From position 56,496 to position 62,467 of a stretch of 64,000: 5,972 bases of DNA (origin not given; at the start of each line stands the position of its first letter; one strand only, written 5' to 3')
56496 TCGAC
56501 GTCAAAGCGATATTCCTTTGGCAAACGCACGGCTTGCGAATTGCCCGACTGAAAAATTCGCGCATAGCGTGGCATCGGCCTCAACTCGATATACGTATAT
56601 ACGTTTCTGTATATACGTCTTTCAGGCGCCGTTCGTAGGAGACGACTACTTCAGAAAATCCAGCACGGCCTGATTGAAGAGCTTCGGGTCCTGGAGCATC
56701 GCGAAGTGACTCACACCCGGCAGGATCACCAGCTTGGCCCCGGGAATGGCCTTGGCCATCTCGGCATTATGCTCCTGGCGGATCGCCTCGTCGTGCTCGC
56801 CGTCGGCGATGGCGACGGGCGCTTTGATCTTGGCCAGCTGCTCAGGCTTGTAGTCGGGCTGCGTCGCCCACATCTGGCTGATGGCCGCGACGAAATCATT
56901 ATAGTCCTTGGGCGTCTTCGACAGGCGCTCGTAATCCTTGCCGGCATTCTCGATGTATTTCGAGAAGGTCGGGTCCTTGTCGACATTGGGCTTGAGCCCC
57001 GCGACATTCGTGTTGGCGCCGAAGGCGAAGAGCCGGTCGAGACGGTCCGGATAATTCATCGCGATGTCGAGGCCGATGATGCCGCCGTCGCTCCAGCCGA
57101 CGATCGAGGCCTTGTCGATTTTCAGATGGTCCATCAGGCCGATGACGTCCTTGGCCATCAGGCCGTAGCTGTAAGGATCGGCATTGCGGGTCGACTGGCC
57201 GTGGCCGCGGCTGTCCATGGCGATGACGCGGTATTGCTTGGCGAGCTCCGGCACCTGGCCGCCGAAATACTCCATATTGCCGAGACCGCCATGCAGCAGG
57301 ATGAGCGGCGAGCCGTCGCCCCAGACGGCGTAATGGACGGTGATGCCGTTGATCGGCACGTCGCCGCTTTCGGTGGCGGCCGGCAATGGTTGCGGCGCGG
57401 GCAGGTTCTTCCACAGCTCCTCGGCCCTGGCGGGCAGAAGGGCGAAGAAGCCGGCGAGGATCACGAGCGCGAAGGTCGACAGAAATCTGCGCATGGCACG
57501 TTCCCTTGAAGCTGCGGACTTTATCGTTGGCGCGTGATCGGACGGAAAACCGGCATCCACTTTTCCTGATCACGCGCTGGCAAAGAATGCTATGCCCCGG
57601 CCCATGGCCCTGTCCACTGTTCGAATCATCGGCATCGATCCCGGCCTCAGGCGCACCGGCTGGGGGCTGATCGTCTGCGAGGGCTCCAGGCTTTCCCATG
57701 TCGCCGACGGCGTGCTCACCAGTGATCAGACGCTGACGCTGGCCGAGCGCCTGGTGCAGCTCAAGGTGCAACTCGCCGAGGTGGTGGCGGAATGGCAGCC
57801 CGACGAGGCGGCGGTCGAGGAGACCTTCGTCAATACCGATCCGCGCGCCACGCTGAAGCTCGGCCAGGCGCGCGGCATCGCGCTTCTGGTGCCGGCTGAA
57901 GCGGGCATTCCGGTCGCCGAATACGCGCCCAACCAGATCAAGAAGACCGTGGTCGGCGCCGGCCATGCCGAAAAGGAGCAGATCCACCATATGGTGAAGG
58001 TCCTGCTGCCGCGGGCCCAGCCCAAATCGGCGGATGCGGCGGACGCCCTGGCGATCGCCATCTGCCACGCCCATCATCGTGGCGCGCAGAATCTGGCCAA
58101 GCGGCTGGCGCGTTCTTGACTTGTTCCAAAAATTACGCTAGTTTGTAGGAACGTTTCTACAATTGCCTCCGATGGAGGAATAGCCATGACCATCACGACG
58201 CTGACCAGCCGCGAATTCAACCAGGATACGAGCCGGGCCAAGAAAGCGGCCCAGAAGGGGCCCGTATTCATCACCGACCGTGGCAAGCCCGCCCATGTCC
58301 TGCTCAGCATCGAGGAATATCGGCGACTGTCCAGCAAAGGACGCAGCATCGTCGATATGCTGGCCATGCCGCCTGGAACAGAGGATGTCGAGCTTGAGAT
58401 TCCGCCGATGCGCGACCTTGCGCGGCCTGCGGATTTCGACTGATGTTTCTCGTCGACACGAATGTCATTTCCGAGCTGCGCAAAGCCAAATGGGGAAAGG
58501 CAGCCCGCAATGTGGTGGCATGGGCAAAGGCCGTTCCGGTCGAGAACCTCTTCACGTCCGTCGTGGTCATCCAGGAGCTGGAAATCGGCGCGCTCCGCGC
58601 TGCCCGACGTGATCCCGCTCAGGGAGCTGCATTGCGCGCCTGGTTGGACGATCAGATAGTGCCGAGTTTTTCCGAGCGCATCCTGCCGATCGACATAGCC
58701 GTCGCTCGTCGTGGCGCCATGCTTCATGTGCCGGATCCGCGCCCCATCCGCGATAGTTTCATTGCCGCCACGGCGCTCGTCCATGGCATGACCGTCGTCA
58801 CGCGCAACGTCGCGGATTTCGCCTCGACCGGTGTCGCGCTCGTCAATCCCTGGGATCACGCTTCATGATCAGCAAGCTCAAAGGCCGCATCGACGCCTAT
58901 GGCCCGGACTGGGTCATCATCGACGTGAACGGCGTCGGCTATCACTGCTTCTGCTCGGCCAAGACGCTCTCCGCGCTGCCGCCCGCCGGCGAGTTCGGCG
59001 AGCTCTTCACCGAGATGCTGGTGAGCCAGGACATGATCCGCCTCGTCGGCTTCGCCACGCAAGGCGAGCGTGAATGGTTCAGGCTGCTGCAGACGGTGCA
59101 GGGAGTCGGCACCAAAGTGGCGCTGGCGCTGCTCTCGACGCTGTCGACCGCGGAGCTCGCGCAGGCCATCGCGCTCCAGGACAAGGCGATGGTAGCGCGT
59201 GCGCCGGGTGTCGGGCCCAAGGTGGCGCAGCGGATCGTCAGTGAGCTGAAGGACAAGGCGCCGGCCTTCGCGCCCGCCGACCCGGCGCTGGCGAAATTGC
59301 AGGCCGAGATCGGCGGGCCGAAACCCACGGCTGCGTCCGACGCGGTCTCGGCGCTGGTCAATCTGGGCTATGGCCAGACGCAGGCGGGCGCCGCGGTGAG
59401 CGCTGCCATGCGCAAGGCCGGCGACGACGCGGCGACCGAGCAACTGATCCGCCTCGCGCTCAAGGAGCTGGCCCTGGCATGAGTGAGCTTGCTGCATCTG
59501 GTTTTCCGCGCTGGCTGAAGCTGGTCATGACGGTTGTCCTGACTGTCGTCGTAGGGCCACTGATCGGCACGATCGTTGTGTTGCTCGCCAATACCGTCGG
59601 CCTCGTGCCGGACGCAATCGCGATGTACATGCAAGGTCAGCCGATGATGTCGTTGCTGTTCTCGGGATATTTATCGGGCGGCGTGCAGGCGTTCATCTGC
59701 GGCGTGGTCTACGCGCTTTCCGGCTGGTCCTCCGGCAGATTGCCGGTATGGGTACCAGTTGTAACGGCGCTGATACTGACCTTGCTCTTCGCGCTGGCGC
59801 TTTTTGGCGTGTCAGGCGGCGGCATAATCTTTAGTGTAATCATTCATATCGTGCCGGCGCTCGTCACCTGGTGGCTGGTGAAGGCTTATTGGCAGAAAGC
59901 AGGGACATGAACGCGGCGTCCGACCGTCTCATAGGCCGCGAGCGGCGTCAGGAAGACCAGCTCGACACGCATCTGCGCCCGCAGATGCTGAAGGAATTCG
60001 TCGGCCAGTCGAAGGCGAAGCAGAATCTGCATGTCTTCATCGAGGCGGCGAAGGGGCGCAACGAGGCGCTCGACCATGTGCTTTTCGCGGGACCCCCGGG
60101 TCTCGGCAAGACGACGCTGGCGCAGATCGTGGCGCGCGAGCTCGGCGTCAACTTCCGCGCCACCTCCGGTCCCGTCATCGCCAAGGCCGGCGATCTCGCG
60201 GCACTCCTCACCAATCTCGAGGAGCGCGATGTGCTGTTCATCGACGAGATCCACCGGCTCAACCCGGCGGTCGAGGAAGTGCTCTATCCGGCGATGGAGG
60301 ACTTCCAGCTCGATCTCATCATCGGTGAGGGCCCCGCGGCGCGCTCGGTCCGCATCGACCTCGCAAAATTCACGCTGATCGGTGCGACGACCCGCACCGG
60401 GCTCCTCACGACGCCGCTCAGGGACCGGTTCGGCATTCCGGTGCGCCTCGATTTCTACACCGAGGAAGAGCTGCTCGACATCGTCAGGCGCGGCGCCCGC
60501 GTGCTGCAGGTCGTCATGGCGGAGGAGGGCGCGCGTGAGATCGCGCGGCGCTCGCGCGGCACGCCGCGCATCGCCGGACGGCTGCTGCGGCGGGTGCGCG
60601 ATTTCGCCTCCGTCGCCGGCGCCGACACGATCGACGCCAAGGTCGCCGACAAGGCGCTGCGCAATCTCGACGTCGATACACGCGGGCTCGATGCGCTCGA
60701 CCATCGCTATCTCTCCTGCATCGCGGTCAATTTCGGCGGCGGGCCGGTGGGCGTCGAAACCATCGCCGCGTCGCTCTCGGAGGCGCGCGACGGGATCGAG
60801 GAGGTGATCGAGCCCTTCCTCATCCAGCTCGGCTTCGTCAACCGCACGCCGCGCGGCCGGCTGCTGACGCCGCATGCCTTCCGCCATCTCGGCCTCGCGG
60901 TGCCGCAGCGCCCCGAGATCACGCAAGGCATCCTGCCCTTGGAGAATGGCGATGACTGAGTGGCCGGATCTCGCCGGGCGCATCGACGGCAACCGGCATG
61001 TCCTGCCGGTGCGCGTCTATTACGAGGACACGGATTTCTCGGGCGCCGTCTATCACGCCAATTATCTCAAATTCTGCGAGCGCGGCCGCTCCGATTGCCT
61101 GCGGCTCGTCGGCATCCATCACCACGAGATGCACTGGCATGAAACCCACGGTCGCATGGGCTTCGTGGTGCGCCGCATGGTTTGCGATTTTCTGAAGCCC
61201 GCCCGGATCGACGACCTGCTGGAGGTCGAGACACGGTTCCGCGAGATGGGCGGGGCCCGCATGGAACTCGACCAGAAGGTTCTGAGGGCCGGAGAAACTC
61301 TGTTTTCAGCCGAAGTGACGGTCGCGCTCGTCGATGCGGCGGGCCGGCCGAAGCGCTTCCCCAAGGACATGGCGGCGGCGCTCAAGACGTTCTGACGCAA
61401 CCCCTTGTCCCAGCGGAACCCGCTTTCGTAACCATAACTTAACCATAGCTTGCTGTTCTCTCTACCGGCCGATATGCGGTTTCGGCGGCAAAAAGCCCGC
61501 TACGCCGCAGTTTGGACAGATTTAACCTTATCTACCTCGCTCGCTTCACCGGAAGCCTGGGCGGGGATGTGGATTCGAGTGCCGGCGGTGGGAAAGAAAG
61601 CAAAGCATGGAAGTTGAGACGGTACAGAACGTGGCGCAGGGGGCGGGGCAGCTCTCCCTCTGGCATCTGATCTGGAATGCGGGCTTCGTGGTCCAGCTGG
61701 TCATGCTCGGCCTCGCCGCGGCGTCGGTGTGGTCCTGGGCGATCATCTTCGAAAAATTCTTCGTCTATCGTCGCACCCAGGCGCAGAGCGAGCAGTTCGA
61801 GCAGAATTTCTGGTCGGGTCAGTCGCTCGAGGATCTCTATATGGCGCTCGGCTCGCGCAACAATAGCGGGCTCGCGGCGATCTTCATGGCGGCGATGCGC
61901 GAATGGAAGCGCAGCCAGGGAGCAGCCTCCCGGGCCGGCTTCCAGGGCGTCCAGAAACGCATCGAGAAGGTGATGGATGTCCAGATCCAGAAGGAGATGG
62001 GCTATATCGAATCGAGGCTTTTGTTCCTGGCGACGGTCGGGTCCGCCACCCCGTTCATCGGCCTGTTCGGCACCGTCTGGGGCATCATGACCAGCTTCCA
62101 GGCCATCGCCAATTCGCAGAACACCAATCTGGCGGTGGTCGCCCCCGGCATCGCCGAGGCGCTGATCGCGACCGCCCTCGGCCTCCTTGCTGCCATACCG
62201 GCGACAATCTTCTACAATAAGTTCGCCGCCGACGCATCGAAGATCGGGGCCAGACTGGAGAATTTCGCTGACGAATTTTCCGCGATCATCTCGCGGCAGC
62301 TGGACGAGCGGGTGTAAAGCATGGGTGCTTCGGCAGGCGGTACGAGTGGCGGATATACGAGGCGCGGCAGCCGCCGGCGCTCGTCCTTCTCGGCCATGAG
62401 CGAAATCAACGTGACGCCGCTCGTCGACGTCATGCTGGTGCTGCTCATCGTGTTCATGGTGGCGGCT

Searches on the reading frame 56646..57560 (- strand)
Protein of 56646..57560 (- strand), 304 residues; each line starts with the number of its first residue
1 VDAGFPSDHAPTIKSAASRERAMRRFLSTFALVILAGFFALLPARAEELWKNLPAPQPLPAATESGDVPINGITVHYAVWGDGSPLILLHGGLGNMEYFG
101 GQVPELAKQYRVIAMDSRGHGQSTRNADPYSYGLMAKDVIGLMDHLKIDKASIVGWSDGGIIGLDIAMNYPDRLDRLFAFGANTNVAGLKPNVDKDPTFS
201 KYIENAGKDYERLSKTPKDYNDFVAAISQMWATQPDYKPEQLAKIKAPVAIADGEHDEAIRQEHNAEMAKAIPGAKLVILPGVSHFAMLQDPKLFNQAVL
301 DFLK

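Call 28: search_protein_families(library=pfam, proteins=[window:56646-57560:-], max_evalue=0.00001)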
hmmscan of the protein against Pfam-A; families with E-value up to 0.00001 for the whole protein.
window:56646-57560:- (304 aa): 3 families
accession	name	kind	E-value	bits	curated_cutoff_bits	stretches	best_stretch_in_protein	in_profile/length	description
PF00561.26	Abhydrolase_1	-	1.2e-27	97.6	25.8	1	85-182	2-102/245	alpha/beta hydrolase fold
PF12697.13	Abhydrolase_6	-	1.1e-19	72.4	26.3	1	86-297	1-216/217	Alpha/beta hydrolase family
PF12146.15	Hydrolase_4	-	2.4e-13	50.4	27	1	86-187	7-114/239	Serine aminopeptidase, S33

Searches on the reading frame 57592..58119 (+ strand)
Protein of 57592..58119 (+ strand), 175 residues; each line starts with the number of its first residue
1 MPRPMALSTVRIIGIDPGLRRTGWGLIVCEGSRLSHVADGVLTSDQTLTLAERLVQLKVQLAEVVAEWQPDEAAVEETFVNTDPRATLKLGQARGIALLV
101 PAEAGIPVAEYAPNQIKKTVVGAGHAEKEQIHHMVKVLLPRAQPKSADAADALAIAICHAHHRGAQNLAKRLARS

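Call 28: search_protein_families(library=pfam, proteins=[window:57592-58119:+], max_evalue=0.00001)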
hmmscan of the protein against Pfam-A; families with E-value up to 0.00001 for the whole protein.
window:57592-58119:+ (175 aa): 1 family
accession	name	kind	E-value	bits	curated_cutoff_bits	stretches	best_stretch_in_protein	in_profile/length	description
PF02075.23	RuvC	-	6.4e-45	153.1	22.2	1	12-159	1-148/148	Crossover junction endodeoxyribonuclease RuvC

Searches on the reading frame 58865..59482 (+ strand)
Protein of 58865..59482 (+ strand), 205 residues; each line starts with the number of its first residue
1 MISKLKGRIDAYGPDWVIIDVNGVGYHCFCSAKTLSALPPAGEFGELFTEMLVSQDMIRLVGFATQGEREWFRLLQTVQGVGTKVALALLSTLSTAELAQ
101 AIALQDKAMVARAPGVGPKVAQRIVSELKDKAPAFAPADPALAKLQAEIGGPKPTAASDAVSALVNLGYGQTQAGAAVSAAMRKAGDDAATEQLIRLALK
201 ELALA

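Call 28: search_protein_families(library=pfam, proteins=[window:58865-59482:+], max_evalue=0.00001)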
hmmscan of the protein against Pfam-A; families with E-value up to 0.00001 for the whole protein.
window:58865-59482:+ (205 aa): 3 families
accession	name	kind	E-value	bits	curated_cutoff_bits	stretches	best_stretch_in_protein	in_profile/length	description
PF01330.27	RuvA_N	-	1.7e-18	66.9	23.6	1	1-60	1-59/61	RuvA N terminal domain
PF14520.12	HHH_5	-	3.2e-15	56.8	27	1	72-130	1-57/57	Helix-hairpin-helix domain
PF07499.19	RuvA_C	-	3.4e-13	50.3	24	1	156-202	2-46/47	RuvA, C-terminal domain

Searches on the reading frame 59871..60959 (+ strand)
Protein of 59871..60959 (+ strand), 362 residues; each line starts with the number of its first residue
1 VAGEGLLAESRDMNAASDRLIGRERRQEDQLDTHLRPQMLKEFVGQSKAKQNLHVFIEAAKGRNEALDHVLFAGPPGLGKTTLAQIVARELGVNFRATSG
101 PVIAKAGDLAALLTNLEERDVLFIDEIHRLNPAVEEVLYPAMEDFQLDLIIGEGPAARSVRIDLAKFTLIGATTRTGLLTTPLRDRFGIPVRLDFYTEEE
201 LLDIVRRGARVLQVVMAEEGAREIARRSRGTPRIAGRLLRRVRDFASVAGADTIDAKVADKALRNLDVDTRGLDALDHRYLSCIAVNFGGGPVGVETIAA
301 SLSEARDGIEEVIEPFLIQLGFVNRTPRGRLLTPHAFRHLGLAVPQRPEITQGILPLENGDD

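Call 31: search_protein_families(library=pfam, proteins=[window:59871-60959:+], max_evalue=0.00001)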
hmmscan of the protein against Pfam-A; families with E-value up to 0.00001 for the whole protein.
window:59871-60959:+ (362 aa): 7 families
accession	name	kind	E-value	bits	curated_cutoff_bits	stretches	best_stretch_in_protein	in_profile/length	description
PF05496.18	RuvB_N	-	5.4e-81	270.4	27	1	35-193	1-159/159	Holliday junction DNA helicase RuvB P-loop domain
PF17864.7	AAA_lid_4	-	2.5e-30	104.5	27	1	196-269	1-74/74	RuvB AAA lid domain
PF05491.19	RuvB_C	-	3.8e-24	84.9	24.7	1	271-340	2-71/72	RuvB C-terminal winged helix domain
PF00004.35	AAA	-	7.8e-23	81.8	21.2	1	70-192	1-128/131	ATPase family associated with various cellular activities (AAA)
PF07728.20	AAA_5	-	4.3e-09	36.9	22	1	69-187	1-139/139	AAA domain (dynein-related subfamily)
PF06068.19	TIP49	-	2.1e-07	30.9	23.8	1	40-99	23-84/347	TIP49 P-loop domain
PF01078.27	Mg_chelatase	-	2.4e-06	27.5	20.3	0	40-87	2-42/207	Magnesium chelatase, subunit ChlI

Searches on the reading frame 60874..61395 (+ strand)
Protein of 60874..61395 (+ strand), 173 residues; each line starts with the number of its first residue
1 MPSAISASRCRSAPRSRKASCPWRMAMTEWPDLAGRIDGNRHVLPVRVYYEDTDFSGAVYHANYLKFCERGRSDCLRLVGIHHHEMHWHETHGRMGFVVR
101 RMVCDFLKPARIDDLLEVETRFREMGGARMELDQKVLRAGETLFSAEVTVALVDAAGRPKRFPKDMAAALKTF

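Call 31: search_protein_families(library=pfam, proteins=[window:60874-61395:+], max_evalue=0.00001)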
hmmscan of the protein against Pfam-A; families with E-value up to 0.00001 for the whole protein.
window:60874-61395:+ (173 aa): 2 families
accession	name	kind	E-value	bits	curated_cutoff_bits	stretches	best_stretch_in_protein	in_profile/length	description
PF13279.12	4HBT_2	-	5e-14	53.2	25.5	1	51-170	4-122/122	Thioesterase-like superfamily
PF03061.28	4HBT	-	1.5e-13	51.3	20.6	1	57-142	2-76/79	Thioesterase superfamily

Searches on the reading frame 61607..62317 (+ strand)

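Call 31: search_protein_families(library=pfam, proteins=[window:61607-62317:+], max_evalue=0.00001)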
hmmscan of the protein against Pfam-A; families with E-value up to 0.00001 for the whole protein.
window:61607-62317:+ (236 aa): 1 family
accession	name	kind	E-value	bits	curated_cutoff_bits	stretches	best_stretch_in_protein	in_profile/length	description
PF01618.21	MotA_ExbB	-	3.8e-35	120.9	22.9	1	109-218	11-126/127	MotA/TolQ/ExbB proton channel family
